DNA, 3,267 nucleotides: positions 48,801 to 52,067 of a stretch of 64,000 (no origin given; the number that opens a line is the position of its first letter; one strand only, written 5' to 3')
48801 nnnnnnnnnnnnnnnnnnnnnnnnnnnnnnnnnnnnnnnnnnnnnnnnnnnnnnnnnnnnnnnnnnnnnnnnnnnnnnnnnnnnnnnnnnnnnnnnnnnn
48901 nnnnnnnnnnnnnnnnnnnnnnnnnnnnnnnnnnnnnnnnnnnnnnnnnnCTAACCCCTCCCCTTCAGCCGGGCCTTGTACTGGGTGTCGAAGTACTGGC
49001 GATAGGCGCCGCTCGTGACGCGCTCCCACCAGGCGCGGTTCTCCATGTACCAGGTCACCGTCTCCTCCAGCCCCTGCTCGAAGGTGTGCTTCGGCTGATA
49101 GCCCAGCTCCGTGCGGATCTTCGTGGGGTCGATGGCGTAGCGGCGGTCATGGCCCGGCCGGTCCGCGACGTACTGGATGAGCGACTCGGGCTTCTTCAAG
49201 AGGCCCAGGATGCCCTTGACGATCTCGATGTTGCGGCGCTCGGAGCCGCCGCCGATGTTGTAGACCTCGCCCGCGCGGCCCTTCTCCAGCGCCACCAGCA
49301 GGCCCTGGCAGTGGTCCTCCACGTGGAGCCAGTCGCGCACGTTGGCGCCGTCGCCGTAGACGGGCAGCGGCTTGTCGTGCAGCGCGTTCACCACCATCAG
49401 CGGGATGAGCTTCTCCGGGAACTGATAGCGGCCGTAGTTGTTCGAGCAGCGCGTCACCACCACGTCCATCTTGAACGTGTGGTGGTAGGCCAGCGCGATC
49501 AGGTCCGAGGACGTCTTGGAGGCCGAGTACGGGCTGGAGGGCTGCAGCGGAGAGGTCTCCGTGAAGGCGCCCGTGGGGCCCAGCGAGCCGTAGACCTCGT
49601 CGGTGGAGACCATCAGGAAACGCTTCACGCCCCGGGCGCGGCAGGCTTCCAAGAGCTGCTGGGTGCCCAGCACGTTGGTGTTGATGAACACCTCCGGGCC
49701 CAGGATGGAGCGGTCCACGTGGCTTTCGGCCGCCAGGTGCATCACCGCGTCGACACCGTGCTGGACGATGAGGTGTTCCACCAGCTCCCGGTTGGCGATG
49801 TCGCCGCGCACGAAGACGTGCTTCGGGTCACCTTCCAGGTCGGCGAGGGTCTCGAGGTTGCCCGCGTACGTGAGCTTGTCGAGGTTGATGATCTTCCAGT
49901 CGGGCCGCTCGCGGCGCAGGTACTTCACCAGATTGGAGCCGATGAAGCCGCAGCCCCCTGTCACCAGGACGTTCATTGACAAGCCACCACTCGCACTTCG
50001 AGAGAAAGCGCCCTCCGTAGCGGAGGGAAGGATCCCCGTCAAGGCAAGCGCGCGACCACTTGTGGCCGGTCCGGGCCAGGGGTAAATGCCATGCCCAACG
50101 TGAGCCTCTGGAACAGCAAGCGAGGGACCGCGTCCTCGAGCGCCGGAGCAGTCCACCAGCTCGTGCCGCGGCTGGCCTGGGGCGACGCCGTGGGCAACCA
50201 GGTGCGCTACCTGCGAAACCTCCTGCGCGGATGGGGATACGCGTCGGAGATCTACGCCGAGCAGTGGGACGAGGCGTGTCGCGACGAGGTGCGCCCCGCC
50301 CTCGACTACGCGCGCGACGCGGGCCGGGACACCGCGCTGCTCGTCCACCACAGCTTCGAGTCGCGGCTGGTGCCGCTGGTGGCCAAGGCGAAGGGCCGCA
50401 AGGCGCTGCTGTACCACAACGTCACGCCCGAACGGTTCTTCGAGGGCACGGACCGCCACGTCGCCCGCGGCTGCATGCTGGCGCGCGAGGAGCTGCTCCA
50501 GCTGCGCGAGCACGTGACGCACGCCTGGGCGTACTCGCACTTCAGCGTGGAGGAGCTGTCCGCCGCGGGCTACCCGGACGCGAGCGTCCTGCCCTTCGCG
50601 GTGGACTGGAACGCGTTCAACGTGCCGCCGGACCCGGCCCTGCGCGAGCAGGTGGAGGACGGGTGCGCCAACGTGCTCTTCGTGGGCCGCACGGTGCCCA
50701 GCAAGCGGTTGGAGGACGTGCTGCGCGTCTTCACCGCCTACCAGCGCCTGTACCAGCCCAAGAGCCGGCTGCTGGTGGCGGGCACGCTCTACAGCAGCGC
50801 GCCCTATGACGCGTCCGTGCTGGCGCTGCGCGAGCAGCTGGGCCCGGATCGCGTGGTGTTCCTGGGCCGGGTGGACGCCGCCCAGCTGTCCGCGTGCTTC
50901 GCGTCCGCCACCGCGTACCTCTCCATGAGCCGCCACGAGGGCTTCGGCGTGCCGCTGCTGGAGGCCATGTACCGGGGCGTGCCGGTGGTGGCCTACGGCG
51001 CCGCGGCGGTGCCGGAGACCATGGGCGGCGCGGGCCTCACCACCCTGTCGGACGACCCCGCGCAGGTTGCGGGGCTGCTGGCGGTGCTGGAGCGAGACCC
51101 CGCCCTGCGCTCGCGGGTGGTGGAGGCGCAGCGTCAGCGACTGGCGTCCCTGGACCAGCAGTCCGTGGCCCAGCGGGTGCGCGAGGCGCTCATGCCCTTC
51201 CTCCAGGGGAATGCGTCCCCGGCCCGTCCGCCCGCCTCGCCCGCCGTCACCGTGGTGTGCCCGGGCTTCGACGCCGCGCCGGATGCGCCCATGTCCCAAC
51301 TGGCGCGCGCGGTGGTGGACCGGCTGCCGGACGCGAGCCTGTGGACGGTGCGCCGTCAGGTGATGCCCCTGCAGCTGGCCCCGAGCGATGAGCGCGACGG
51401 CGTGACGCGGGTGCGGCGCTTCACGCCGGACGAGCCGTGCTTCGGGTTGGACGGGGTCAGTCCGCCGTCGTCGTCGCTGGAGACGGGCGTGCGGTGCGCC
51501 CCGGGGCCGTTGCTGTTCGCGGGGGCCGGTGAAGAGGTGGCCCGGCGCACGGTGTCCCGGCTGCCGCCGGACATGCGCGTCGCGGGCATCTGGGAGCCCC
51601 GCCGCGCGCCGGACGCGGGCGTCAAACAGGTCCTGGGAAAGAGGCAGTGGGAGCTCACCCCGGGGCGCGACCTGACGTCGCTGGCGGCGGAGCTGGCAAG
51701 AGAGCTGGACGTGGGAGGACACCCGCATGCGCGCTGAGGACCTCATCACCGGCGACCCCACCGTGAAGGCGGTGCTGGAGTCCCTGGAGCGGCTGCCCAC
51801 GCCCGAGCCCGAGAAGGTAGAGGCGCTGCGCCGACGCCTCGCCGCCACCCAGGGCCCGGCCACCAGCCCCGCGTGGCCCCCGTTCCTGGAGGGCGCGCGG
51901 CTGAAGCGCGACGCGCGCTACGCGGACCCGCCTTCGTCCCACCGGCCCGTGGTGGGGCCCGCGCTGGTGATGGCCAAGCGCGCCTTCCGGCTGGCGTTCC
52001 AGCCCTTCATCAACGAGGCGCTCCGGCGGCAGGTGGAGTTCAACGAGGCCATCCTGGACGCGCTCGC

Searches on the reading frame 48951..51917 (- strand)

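Call 61: search_protein_families(library=pfam, proteins=[window:48951-51917:-], max_evalue=0.001)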
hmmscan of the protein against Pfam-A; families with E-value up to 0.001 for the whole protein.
window:48951-51917:- (988 aa): 7 families
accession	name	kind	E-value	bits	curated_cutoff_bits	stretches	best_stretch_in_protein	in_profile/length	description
PF16363.11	GDP_Man_Dehyd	-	7.9e-85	285.7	27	1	651-953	1-332/332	GDP-mannose 4,6 dehydratase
PF01370.27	Epimerase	-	4.9e-71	239.4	20.9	1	650-889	1-240/240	NAD dependent epimerase/dehydratase family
PF02719.21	Polysacc_synt_2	-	3.3e-21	76.2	20.2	1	650-922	1-266/293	Polysaccharide biosynthesis protein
PF01073.25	3Beta_HSD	-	8.4e-19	68.1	22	1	651-869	1-221/280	3-beta hydroxysteroid dehydrogenase/isomerase family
PF04321.23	RmlD_sub_bind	-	3e-16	59.8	27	1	648-856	1-178/287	RmlD substrate binding domain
PF07993.18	NAD_binding_4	-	7.4e-11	42.1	20.1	1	652-826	1-206/258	Male sterility protein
PF13460.12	NAD_binding_10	-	1.5e-08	35.2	27.2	1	654-784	1-111/184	NAD(P)H-binding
